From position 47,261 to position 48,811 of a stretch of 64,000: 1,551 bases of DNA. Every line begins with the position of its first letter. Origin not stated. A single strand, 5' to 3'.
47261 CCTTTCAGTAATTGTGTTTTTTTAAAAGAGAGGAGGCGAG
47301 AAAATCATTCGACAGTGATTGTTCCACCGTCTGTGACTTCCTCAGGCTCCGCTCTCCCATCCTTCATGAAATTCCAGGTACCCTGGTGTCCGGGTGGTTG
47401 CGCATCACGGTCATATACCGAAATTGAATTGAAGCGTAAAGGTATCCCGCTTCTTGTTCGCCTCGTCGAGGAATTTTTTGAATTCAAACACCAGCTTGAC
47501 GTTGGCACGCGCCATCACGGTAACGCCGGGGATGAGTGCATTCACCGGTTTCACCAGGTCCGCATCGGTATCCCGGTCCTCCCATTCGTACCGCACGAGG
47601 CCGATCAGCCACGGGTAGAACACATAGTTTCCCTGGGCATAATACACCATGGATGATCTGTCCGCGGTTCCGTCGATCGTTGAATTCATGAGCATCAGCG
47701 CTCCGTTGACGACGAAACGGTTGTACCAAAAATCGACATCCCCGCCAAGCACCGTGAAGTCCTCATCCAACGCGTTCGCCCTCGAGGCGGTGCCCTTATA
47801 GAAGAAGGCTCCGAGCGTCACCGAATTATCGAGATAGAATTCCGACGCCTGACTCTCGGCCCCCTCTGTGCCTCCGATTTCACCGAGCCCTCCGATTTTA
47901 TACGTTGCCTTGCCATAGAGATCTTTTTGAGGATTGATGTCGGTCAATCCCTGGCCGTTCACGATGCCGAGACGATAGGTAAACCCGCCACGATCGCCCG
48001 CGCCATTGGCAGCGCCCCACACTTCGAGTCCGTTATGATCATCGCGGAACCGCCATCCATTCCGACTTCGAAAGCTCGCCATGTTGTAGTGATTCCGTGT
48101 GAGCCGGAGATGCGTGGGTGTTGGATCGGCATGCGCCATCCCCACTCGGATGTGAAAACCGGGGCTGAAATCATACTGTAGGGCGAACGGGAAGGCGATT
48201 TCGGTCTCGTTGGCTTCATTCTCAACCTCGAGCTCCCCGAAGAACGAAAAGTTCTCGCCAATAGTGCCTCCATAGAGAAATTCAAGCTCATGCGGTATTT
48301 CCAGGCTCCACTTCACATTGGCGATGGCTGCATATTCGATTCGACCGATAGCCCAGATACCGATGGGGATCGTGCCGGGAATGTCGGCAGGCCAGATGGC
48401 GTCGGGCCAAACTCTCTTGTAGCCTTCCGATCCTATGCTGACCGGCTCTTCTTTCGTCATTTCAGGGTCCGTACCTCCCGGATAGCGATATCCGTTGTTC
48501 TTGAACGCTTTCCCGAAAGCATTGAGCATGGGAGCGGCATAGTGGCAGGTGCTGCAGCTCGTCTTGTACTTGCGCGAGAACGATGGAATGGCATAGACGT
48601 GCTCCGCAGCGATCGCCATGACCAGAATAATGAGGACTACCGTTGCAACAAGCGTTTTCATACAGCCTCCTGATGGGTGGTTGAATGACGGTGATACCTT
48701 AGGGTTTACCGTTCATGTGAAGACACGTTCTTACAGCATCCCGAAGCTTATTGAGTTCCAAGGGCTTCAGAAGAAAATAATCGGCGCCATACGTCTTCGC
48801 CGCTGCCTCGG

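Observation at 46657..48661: Cyc2-like fused cytochrome-porin plus amicyanin-like cupredoxin immediately upstream of the bc operon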

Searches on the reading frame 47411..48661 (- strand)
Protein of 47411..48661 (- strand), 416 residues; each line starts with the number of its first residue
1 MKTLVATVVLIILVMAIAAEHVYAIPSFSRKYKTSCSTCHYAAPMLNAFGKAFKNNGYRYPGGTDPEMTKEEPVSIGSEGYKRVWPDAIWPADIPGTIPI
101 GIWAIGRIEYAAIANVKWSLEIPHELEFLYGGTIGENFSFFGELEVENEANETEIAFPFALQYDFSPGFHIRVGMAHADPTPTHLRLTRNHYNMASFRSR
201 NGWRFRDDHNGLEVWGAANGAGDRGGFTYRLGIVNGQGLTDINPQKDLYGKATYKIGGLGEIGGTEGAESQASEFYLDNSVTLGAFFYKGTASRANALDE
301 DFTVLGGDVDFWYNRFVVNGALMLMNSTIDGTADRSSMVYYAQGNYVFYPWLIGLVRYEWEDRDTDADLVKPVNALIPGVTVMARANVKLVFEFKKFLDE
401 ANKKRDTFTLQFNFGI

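Call 4: search_protein_families(library=pfam, proteins=[window:47411-48661:-], max_evalue=0.01)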
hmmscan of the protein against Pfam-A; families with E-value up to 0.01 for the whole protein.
window:47411-48661:- (416 aa): 0 families

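Call 5: search_protein_families(library=ncbifam, proteins=[window:47411-48661:-], max_evalue=0.01)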
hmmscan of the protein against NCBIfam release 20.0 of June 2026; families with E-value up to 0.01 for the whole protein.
window:47411-48661:- (416 aa): 1 family
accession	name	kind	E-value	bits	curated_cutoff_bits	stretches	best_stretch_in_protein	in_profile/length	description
NF043009.1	Cyt554Puf2C_Caul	equivalog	0.0091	14.8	800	0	9-54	156-201/416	cytochrome c-554 Puf2C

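Call 6: find_homologous_proteins(query=window:47411-48661:-)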
Query window:47411-48661:- (416 aa): 689 proteins with E <= 0.001 among 5644 candidates; the best 120 are listed.
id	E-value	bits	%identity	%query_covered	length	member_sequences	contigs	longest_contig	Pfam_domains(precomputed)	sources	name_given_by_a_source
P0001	2.6e-282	954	98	100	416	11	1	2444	-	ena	-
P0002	1.5e-246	836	83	100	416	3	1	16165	-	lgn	-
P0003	1.3e-244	830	82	100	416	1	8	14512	-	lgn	-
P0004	7.3e-242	821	83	100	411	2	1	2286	-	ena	-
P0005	2.7e-241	819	81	100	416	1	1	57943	-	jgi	jgi:hypothetical protein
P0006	4.7e-234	795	78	100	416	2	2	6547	-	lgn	-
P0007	1.2e-230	784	78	100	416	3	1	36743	-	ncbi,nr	ncbi:MAG: hypothetical protein HY707_04205 [Ignavibacteriae bacterium]|nr:hypothetical protein [Igna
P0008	2.7e-229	779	80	94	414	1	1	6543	-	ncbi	-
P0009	7.1e-229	778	77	100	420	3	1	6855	-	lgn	-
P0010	1.6e-228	777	77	99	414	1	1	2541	-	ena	-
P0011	1.8e-228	777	77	100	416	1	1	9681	-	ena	-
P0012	1.4e-227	774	76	100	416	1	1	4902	-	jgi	jgi:hypothetical protein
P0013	2.0e-227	773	76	100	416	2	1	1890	-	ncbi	-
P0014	2.4e-226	770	75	100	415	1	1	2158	-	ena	-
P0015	5.5e-226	768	76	100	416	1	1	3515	-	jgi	jgi:hypothetical protein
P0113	2.1e-137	477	54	98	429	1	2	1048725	-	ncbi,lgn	-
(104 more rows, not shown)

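Call 10: search_solved_structures(query=A1, max_evalue=10)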
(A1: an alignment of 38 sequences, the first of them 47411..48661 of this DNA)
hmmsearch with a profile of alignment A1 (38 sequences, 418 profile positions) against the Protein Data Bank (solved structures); distinct sequences matched with E-value up to 10: 3.
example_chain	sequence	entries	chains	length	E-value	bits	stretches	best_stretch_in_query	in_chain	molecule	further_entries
1tzq_A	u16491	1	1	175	0.017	17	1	117-224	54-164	Equinatoxin II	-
1kd6_A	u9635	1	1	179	0.038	15.8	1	119-225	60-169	EQUINATOXIN II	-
1iaz_A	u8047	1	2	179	0.038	15.8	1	119-224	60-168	EQUINATOXIN II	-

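Call 12: find_encoding_contigs(protein=P0113, flank=10000, max_places=2)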
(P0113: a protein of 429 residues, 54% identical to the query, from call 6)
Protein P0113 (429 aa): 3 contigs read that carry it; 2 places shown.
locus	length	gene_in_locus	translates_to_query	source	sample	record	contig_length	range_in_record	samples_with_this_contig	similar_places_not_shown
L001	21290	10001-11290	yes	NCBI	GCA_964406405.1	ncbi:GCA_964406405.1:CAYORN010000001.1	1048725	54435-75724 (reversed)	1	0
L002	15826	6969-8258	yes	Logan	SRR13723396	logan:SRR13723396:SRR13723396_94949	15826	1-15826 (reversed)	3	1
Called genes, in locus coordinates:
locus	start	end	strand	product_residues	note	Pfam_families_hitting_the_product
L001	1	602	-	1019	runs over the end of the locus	PF02384:N6_Mtase, PF20473:MmeI_Mtase, PF07669:Eco57I, PF20466:MmeI_TRD (faint), PF12950:TaqI_C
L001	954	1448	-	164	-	-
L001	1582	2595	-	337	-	PF07136:DUF1385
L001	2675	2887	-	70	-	PF01197:Ribosomal_L31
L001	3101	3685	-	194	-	PF24273:TRASH_HVO_1752_C (faint), PF04945:YHS (weak)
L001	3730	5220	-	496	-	PF13205:Big_5, PF10282:Lactonase (faint), PF21783:YNCE (weak), PF25174:Beta-prop_THOC3 (weak)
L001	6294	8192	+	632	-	PF00672:HAMP (weak), PF08448:PAS_4, PF00512:HisKA, PF02518:HATPase_c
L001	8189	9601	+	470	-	PF00072:Response_reg, PF00158:Sigma54_activat, PF14532:Sigma54_activ_2, PF07728:AAA_5, PF25601:AAA_lid_14, PF02954:HTH_8 (weak)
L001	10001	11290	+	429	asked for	-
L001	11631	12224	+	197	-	PF14686:fn3_3, PF13620:CarboxypepD_reg (weak)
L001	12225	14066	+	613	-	PF14691:Fer4_20, PF00070:Pyr_redox (faint), PF01266:DAO, PF07992:Pyr_redox_2, PF13450:NAD_binding_8, PF13738:Pyr_redox_3 (faint), PF12838:Fer4_7, PF00037:Fer4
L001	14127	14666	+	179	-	PF00355:Rieske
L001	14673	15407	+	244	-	PF00033:Cytochrome_B, PF14358:DUF4405 (weak), PF13631:Cytochrom_B_N_2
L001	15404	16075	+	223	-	PF00032:Cytochrom_B_C (weak)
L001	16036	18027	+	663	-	PF13442:Cytochrome_CBB3 (faint), PF14522:Cytochrome_C7 (faint), PF14537:Cytochrom_c3_2 (faint), PF02433:FixO (faint), PF00034:Cytochrom_C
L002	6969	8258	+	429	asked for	-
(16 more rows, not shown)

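Call 17: predict_structure(alignment_id=A1)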
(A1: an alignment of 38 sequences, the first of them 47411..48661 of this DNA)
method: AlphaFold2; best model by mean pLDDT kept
length: 416 residues; sequences in the alignment: 38
mean_pLDDT: 71.7   pTM: 0.72
mean pLDDT of the five models: 71.7, 70.6, 70.3, 68.2, 66.1
residues with pLDDT >= 90: 88; 70-90: 179; 50-70: 60; < 50: 89
segments of 3 or more residues with pLDDT < 50: 21-97, 264-275
pLDDT, mean of each block of 10 residues (from residue 1): 78 71 33 35 38 27 34 31 36 46 81 84 78 65 76 78 78 83 69 86 80 85 82 76 79 84 43 56 94 85 94 87 94 92 83 87 87 93 72 91 88 77
secondary structure, 60 per line:
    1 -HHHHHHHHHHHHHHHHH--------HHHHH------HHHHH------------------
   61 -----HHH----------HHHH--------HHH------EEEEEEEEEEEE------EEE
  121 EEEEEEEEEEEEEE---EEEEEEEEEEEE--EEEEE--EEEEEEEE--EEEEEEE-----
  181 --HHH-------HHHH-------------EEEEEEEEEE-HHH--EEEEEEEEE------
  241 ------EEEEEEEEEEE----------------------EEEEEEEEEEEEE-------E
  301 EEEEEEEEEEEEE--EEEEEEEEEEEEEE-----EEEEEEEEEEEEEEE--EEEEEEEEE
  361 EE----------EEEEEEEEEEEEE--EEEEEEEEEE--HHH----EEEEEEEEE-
elements in order: H2-18 H27-31 H38-42 H79-82 E100-111 E118-134 E138-149 E152-156 E159-166 E169-175 H193-196 E210-219 E226-234 E247-257 E280-292 E300-313 E316-329 E335-349 E352-362 E373-385 E388-397 E407-415

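Call 29: search_protein_representatives(alignment_id=A1)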
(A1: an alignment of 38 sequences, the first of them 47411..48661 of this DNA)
Query: 38 sequences, 418 profile positions. Proteins with E-value up to 0.001 (for the whole library): 3551; up to 1e-10: 1263; up to 1e-30: 307. The best 150 are listed.
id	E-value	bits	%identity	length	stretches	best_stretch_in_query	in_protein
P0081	9.3e-189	643.8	-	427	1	5-418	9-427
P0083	1.8e-183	626.5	-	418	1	5-418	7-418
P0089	2.6e-178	609.4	-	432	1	8-418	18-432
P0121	8.6e-164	561.6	-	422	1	5-418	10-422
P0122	4.1e-152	523.1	-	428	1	7-418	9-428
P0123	1.6e-151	521.1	-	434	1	7-418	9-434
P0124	1.0e-141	488.8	-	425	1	10-418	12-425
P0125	1.4e-140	485.1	-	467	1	1-418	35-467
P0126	1.6e-125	435.5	-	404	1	9-418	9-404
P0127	1.1e-124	432.7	-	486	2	117-418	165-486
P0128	5.6e-124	430.4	-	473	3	11-202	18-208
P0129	1.4e-123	429.1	-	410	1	12-418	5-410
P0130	9.8e-120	416.4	-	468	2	111-418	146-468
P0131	8.5e-103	360.7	-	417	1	10-418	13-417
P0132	6.2e-97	341.3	-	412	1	6-416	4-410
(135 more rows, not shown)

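Call 33: find_related_loci(query=A1, collection=genome_contigs, flank=10000)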
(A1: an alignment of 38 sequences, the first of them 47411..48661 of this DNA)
Query A1 (416 aa) in genome_contigs; peptide patterns used: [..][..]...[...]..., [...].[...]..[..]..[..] (x = any residue, [..] = any of these).
599 stretches matched a pattern (row limit reached: there are more); 553 encode a relative of the query (tblastn E <= 1e-3); the best 80 are kept; 79 distinct loci.
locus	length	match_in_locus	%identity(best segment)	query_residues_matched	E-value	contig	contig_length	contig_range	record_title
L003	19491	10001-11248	94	1-416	0e+0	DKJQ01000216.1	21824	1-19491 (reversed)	MAG TPA_asm: Ignavibacteria bacterium UBA6688 UBA6688_contig_771, whole genome shotgun sequence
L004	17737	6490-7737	78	1-416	0e+0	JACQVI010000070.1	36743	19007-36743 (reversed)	MAG: Ignavibacteriae bacterium isolate NC_groundwater_1459_Ag_S-0.65um_45_22 S_p65_S5_coassembly_k141_1695165, whole gen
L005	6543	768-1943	80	23-415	0e+0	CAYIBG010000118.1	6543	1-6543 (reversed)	MAG TPA_asm: uncultured Ignavibacteriaceae bacterium isolate ERP119705_co1_736 genome assembly, contig: NODE_19198_lengt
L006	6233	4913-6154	75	2-416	0e+0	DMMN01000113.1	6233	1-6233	MAG TPA_asm: Bacteroidetes bacterium isolate UBA10030 contig_50253, whole genome shotgun sequence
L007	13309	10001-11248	74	1-416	0e+0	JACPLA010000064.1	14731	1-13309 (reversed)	MAG: Ignavibacteriales bacterium isolate NC_groundwater_509_Ag_S-0.1um_53_10 S35_SO-1_scaffold_178459, whole genome shot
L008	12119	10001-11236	75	5-416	0e+0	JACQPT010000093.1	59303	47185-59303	MAG: Ignavibacteriales bacterium isolate NC_groundwater_1314_Ag_S-0.2um_51_42 S_p2_S4_coassembly_k141_1476646, whole gen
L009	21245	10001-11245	73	1-416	0e+0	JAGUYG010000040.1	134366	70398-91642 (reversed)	MAG: Ignavibacteriales bacterium isolate DeMMO6_2 c_000000053249, whole genome shotgun sequence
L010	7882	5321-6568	75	1-416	0e+0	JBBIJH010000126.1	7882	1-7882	MAG: Ignavibacteriales bacterium isolate QH2F170213_bin_158 NODE_8863_length_7882_cov_3.712789, whole genome shotgun seq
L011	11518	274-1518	72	1-416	0e+0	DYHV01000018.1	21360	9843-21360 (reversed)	MAG TPA_asm: Ignavibacterium album isolate DR5_36_85 Afr_mines_DR5_350_length_21360_cov_36_110537, whole genome shotgun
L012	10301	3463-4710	73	1-416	0e+0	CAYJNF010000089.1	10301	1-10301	MAG TPA_asm: uncultured Chitinophagales bacterium isolate ERP124720_co1_156 genome assembly, contig: NODE_7545_length_10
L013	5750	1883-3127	70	1-416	0e+0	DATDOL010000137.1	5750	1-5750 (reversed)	MAG TPA_asm: Ignavibacteriaceae bacterium isolate SMAG_U7893 k141_2972559, whole genome shotgun sequence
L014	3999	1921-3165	72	1-416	0e+0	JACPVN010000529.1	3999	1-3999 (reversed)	MAG: Ignavibacteriae bacterium isolate NC_groundwater_786_Ag_S2p5_43_5 JBCH_GD18_4_SO25_S179_scaffold_772718, whole geno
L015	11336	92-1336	70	1-416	0e+0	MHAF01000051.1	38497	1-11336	MAG: Ignavibacteria bacterium RBG_16_34_14 RBG_16_scaffold_2101, whole genome shotgun sequence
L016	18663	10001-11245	65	1-416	2e-179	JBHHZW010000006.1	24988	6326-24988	MAG: Bacteroidota bacterium isolate K_3_bin.67 NODE_469_length_24988_cov_5.444592, whole genome shotgun sequence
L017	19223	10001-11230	63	4-415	3e-168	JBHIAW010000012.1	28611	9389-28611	MAG: bacterium isolate K_2_bin.52 NODE_590_length_28611_cov_10.391056, whole genome shotgun sequence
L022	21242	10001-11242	60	2-416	4e-152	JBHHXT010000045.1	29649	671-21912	MAG: bacterium isolate D_1_bin.22 NODE_333_length_29649_cov_19.826012, whole genome shotgun sequence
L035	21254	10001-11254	54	8-414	3e-127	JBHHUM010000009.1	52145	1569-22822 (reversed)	MAG: Fidelibacterota bacterium isolate S.5.sp3_bin.18 NODE_80_length_52145_cov_7.460108, whole genome shotgun sequence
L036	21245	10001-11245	51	4-416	9e-121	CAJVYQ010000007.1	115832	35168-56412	MAG TPA_asm: uncultured Deferribacteres bacterium isolate DRR093004_bin.37_MetaBAT_v2.12.1_MAG genome assembly, contig:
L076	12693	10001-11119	34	20-389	3e-63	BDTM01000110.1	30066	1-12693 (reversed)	Bacterium BMS3Bbin03 DNA, contig: NODE_35, whole genome shotgun sequence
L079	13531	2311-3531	34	1-393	6e-63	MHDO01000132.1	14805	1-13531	MAG: Nitrospinae bacterium RIFCSPLOWO2_12_39_16 rifcsplowo2_12_sub10_scaffold_682, whole genome shotgun sequence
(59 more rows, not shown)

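Call 34: search_dna_similar(query=window:47411-48661:-, collection=plasmids, mode=protein, max_evalue=0.001, max_rows=30)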
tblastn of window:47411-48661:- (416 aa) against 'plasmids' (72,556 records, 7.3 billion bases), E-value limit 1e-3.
Records with a match: 1; places in all: 1; records where one place covers at least 80% of the query: 0.
Best place of each record, by identity: <60% 1.
By first word of the organism name: Methylocystis 1.
By predicted mobility (MOB-suite, as given by PLSDB): non-mobilizable 1.
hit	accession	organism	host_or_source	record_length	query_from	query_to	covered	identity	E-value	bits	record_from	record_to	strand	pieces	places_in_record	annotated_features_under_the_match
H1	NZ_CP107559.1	Methylocystis sp. MJC1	whole organism,Alpine Peat Bogs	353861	24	75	13%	44.2%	1e-4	52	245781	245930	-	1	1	hypothetical protein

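Call 38: search_protein_families(library=pfam, proteins=[L036:12007-12540:+, L036:12556-14982:+, L036:15201-15893:+, L036:15905-17233:+, L036:17804-19009:+, L036:18996-20954:+, L036:11387-11977:+], max_evalue=0.001)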
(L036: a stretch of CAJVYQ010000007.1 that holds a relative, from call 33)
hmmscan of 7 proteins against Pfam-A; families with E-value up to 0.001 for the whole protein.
L036:12007-12540:+ (177 aa): 3 families
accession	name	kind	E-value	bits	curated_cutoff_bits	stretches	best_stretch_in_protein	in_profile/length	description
PF14522.11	Cytochrome_C7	-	1.3e-13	51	24.8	1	115-177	1-67/67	Cytochrome c7 and related cytochrome c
PF02085.21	Cytochrom_CIII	-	2e-08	34.9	22.9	1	37-84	17-57/101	Class III cytochrome C family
PF14537.11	Cytochrom_c3_2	-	1.1e-06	29.5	25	0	127-167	6-40/79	Cytochrome c3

L036:12556-14982:+ (808 aa): 3 families
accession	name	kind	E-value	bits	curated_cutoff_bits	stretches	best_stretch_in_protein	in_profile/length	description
PF00384.28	Molybdopterin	-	7.8e-30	104.5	24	1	103-539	1-352/353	Molybdopterin oxidoreductase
PF01568.27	Molydop_binding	-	1.8e-11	44.5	26.8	1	716-798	31-106/110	Molydopterin dinucleotide binding domain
PF04879.21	Molybdop_Fe4S4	-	1.4e-10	41.4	22.7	1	47-97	2-52/55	Molybdopterin oxidoreductase Fe4S4 domain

L036:15201-15893:+ (230 aa): 14 families
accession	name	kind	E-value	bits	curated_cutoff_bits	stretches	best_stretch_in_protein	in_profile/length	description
PF12838.12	Fer4_7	-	1.2e-14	54.9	27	2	12-84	1-52/52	4Fe-4S dicluster domain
PF13247.11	Fer4_11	-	1.8e-14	54.2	26.2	1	60-123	2-67/100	4Fe-4S dicluster domain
PF13187.11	Fer4_9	-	1.7e-13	50.8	27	3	99-186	1-52/52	4Fe-4S dicluster domain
PF13237.11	Fer4_10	-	6.8e-12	45.6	25.5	2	64-111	5-53/53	4Fe-4S dicluster domain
PF13183.11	Fer4_8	-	1.6e-09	38.6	27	1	10-82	2-66/68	4Fe-4S dicluster domain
PF12797.12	Fer4_2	-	4.2e-09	36.2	24.5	2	4-24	1-21/22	4Fe-4S binding domain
PF00037.32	Fer4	-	7.5e-09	35.5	21.1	1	7-24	2-19/24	4Fe-4S binding domain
PF25160.1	LdpA_Fe-S-bd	-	4.3e-07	30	27.6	1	70-113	4-41/49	LdpA Fe-S cluster-binding domain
PF14697.11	Fer4_21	-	3.6e-06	27.5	35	1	68-112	8-53/59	4Fe-4S dicluster domain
PF13484.11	Fer4_16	-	4.3e-06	27.8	30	0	13-25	2-14/66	4Fe-4S double cluster binding domain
PF12798.12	Fer4_3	-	8.3e-06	26.7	27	0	13-25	1-13/15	4Fe-4S binding domain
PF12837.12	Fer4_6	-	1.5e-05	25.2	25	0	7-24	3-20/24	4Fe-4S binding domain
PF13534.11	Fer4_17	-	2.2e-05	25.4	22.2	0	99-150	1-49/61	4Fe-4S dicluster domain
PF12800.12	Fer4_4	-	0.00021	21.8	24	0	11-24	2-15/17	4Fe-4S binding domain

L036:15905-17233:+ (442 aa): 1 family
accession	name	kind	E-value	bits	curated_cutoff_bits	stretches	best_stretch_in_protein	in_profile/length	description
PF03916.19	NrfD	-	2.8e-35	122.9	25.8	1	48-366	2-309/313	Polysulphide reductase, NrfD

L036:17804-19009:+ (401 aa): 7 families
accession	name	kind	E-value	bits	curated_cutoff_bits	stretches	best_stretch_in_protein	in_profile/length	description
PF00034.26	Cytochrom_C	-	2.6e-23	83.6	21.3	1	313-393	2-89/90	Cytochrome c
PF13442.11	Cytochrome_CBB3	-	2.9e-20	72.8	27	0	221-300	2-68/68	Cytochrome C oxidase, cbb3-type, subunit III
PF14522.11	Cytochrome_C7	-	7e-06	26.2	24.8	0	318-329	38-49/67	Cytochrome c7 and related cytochrome c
PF09699.15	Paired_CXXCH_1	-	8.7e-06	25.8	20.6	0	134-148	5-19/41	Doubled CXXCH motif (Paired_CXXCH_1)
PF22085.1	NorB_cytochrome_c-like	-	0.00021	22.1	29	0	38-79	19-60/181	Nitric oxide reductase subunit B, cytochrome c-like domain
PF14376.11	Haem_bd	-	0.00024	21.5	27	0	316-331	35-49/133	Haem-binding domain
PF22113.1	Mtrc-MtrF_II-IV_dom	-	0.00039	20.4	30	0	228-331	3-91/176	Outer membrane cytochrome MtrC/MtrF-like, domains II/IV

L036:18996-20954:+ (652 aa): 7 families
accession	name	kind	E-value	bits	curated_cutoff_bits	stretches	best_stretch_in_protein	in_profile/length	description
PF00034.26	Cytochrom_C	-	9.9e-42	142.6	21.3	4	251-323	3-86/90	Cytochrome c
PF13442.11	Cytochrome_CBB3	-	1.7e-29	102.4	27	2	251-323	5-68/68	Cytochrome C oxidase, cbb3-type, subunit III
PF02433.20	FixO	-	1.9e-15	57.4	29.6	1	265-321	93-149/219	Cytochrome C oxidase, mono-heme subunit/FixO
PF13435.11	Cytochrome_C554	-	1.5e-08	35.9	20.8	0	131-171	43-83/84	Cytochrome c554 and c-prime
PF14522.11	Cytochrome_C7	-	3e-08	33.8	24.8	0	105-171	12-66/67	Cytochrome c7 and related cytochrome c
PF14537.11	Cytochrom_c3_2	-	2.8e-07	31.3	25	0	102-171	2-64/79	Cytochrome c3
PF09699.15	Paired_CXXCH_1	-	2.2e-05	24.5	20.6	0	108-146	8-39/41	Doubled CXXCH motif (Paired_CXXCH_1)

L036:11387-11977:+ (196 aa): 3 families
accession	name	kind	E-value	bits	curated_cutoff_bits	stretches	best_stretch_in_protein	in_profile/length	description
PF13620.12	CarboxypepD_reg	-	2.1e-08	34.8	32.3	1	137-195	19-82/82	Carboxypeptidase regulatory-like domain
PF13715.12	CarbopepD_reg_2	-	6.2e-06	26.6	32.2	1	136-195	18-77/88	CarboxypepD_reg-like domain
PF14686.12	fn3_3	-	6.6e-06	26.2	24.4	1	144-188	27-73/75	Polysaccharide lyase family 4, domain II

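Call 57: get_annotated_region(hit=H1, flank=6000)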
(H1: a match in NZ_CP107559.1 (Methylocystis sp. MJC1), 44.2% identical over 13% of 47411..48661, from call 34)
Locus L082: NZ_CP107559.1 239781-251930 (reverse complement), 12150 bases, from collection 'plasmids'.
description: Methylocystis sp. MJC1 plasmid unnamed1, complete sequence
organism: Methylocystis sp. MJC1 (NCBI taxid 2654282)
taxonomy: Bacteria; Pseudomonadota; Alphaproteobacteria; Hyphomicrobiales; Methylocystaceae; Methylocystis; Methylocystis sp. MJC1
host: -; source: whole organism,Alpine Peat Bogs; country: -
typing (MOB-suite, as given by PLSDB): non-mobilizable
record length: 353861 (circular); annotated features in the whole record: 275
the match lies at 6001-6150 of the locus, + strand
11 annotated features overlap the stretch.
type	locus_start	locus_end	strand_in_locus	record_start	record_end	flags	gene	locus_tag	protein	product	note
CDS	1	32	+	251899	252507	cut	-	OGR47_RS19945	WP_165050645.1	extensin family protein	-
CDS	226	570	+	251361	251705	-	tnpB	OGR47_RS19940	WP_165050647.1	IS66 family insertion sequence element accessory protein TnpB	-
CDS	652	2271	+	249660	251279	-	-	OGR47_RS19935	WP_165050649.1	IS66 family transposase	-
CDS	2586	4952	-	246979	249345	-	-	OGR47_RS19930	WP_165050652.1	autotransporter outer membrane beta-barrel domain-containing protein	-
CDS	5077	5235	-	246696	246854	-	-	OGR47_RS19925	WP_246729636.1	hypothetical protein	-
CDS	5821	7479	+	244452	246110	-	-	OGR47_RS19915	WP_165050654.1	hypothetical protein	-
CDS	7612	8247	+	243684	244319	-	-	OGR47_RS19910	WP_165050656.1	c-type cytochrome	-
CDS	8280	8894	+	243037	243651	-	-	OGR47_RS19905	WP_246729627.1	c-type cytochrome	-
CDS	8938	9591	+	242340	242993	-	-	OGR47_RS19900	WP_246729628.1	c-type cytochrome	-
CDS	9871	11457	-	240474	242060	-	-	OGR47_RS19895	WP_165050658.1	B12-binding domain-containing radical SAM protein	-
CDS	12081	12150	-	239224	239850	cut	-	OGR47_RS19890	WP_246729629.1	Crp/Fnr family transcriptional regulator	GO:0006355 - regulation of DNA-templated transcription [Evidence IEA]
